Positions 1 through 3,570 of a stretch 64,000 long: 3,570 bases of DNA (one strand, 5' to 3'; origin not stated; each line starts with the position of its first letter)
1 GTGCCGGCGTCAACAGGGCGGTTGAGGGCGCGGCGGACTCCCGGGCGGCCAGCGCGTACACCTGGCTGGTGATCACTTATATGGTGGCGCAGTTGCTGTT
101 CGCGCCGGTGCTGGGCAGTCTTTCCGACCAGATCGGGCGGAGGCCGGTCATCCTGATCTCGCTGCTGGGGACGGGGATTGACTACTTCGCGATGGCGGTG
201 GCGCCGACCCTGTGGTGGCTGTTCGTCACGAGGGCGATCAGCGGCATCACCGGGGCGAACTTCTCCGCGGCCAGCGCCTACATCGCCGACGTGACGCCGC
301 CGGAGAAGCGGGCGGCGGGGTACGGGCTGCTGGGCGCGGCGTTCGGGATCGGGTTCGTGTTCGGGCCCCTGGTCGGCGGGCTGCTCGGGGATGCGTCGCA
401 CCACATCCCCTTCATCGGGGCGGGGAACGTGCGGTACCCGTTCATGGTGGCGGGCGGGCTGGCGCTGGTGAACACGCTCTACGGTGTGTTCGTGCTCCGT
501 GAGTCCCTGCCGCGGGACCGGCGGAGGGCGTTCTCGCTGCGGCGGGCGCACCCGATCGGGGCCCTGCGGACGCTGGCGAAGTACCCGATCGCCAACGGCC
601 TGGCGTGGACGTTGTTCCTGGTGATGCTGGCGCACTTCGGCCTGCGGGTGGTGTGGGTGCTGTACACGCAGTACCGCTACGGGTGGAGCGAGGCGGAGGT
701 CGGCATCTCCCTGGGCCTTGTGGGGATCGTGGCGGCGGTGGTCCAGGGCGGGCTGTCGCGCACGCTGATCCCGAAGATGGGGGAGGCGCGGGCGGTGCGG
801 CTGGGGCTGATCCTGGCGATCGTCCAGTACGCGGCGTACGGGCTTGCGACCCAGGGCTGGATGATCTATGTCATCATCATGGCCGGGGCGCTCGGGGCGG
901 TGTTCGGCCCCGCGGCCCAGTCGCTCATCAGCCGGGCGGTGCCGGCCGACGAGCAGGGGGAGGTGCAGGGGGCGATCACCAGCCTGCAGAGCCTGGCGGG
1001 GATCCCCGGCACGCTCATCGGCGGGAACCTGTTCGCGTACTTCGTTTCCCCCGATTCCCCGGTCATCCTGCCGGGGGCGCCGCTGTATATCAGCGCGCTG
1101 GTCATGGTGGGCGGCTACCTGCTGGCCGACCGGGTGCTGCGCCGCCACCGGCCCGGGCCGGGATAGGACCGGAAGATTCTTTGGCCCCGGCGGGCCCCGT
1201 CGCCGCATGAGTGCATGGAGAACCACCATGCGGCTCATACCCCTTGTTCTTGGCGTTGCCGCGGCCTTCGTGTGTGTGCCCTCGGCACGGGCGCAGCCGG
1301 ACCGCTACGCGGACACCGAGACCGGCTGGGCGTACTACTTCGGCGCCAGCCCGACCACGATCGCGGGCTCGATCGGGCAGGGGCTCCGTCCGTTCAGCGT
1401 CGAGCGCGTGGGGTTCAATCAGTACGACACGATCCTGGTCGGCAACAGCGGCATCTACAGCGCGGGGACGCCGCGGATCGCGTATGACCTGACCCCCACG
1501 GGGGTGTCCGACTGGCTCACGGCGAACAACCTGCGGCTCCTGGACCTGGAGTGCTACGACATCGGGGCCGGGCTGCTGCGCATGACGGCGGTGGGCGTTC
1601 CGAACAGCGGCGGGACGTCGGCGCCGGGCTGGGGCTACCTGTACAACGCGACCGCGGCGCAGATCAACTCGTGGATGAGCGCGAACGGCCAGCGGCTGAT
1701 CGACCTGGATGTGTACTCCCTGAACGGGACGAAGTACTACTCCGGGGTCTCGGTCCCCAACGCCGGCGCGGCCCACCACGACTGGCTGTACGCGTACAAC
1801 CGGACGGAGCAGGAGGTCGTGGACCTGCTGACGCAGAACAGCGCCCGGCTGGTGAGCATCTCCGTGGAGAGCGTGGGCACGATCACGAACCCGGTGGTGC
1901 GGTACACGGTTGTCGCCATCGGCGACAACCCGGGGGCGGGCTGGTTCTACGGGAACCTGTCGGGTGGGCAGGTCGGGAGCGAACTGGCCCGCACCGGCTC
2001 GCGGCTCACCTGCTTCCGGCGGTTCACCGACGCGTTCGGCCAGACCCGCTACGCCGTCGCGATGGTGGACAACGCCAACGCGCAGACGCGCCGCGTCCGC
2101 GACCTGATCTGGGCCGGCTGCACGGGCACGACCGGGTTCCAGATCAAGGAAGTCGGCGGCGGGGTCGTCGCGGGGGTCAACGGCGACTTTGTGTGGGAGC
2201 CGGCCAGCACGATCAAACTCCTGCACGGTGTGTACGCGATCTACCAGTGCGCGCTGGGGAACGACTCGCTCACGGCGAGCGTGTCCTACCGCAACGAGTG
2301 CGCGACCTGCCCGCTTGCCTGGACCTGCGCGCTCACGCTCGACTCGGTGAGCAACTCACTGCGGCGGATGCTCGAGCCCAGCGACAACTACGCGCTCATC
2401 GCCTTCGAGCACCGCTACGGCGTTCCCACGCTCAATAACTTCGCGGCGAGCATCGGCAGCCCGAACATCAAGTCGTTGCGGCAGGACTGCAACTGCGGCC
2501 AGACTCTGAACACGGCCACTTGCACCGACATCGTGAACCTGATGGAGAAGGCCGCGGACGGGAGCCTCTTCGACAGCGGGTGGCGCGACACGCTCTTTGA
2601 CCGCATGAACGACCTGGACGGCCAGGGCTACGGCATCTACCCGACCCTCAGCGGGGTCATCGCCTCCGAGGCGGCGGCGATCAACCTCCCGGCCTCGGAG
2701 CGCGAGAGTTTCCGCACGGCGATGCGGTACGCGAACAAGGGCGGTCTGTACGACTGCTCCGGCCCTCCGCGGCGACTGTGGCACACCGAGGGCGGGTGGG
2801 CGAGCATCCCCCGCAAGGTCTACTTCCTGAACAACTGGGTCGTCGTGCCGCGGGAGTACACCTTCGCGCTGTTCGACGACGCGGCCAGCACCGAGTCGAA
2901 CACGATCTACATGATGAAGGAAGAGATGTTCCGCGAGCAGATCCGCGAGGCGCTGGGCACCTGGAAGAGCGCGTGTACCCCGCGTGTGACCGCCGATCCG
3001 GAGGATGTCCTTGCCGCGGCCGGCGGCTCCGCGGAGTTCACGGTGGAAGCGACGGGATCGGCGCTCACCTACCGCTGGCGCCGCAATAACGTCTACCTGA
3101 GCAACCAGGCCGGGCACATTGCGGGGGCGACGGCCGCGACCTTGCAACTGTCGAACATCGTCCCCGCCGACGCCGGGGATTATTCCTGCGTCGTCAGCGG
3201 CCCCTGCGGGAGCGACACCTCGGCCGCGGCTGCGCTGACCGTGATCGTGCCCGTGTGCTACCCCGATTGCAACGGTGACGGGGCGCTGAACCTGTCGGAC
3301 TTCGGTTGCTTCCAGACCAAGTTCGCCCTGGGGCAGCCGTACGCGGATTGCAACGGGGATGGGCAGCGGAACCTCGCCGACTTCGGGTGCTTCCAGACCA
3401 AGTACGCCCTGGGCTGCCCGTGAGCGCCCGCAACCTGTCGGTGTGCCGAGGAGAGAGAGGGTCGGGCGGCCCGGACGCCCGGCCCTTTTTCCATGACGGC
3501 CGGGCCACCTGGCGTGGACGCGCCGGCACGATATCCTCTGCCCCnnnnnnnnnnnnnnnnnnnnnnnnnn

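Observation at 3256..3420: A 55-aa Cys-rich dockerin-like tail recurs at the extreme C-terminus of five unrelated secreted proteins, with no visible partner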

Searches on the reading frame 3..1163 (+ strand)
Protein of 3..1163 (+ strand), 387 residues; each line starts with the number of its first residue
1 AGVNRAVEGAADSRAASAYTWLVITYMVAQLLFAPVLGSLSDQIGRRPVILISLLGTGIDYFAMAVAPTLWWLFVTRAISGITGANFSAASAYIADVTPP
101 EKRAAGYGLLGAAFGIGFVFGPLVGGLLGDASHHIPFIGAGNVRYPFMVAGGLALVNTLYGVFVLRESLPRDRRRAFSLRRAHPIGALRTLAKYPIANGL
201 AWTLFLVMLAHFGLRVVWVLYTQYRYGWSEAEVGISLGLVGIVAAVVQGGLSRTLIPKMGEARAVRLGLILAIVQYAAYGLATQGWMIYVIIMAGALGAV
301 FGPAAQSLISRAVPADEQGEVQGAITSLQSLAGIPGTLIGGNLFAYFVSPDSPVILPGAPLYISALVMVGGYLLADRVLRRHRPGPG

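Call 77: search_protein_families(library=pfam, proteins=[window:3-1163:+], max_evalue=0.001)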
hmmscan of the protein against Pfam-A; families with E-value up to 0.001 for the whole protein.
window:3-1163:+ (387 aa): 3 families
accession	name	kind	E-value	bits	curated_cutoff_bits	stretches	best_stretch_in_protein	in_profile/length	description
PF07690.21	MFS_1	-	8.2e-51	173.4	33.4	1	16-336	31-346/347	Major Facilitator Superfamily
PF12832.13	MFS_1_like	-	1.3e-14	54.5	25.2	2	22-131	252-364/373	MFS_1 like family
PF00083.30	Sugar_tr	-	2.2e-12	47.1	22.3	1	15-168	44-194/452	Sugar (and other) transporter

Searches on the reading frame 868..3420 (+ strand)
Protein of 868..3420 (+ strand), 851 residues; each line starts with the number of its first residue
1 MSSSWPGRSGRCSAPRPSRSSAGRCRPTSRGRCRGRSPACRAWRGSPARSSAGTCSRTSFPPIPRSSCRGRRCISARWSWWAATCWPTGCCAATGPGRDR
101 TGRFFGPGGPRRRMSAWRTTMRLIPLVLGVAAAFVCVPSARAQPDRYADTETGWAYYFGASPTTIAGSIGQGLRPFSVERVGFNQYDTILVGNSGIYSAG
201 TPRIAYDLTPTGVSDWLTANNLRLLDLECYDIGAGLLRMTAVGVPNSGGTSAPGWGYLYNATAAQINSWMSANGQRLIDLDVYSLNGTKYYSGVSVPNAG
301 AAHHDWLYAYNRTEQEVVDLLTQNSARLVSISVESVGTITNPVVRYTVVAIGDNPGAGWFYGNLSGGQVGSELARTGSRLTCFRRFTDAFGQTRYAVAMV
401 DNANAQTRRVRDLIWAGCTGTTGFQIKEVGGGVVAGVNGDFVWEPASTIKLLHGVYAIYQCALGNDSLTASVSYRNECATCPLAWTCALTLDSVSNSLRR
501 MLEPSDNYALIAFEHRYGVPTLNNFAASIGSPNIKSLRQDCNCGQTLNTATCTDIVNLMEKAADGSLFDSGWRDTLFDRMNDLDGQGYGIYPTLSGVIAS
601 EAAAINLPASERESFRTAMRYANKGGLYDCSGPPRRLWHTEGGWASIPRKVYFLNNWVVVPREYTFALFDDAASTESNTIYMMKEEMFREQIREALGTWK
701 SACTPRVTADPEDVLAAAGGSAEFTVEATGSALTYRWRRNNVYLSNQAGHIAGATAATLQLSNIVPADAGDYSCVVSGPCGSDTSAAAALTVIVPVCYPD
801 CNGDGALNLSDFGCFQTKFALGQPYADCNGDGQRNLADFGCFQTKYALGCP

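Call 8: search_protein_families(library=ncbifam, proteins=[window:868-3420:+], max_evalue=0.01)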
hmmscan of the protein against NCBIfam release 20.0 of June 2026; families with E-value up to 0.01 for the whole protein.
window:868-3420:+ (851 aa): 2 families
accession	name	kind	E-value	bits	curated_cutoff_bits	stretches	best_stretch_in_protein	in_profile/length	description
NF041540.1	dockerin_GC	domain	1.1e-06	28.9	29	1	797-850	1-67/67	GC-type dockerin domain-anchored protein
NF033103.1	bla_class_A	equivalog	0.0031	16.7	200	1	418-582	9-182/257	class A beta-lactamase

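Call 9: search_protein_families(library=pfam, proteins=[window:868-3420:+], max_evalue=0.01)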
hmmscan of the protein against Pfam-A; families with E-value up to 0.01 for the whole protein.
window:868-3420:+ (851 aa): 6 families
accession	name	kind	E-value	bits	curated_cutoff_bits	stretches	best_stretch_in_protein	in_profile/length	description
PF13354.11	Beta-lactamase2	-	2.8e-11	43.6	22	1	424-581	2-165/214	Beta-lactamase enzyme family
PF07679.22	I-set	-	5.5e-09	36.4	23.7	1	705-787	1-86/90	Immunoglobulin I-set domain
PF13927.12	Ig_3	-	7.6e-09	36.4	30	1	705-777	2-77/78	Immunoglobulin domain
PF00047.31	ig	-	1.4e-05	25.7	21.8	1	714-784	3-78/81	Immunoglobulin domain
PF17660.6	BTRD1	-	0.00056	20.2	23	0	253-294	2-46/50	Polyglycine hydrolase-like, structural repeat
PF13895.12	Ig_2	-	0.0059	17.3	27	0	732-792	28-79/79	Immunoglobulin domain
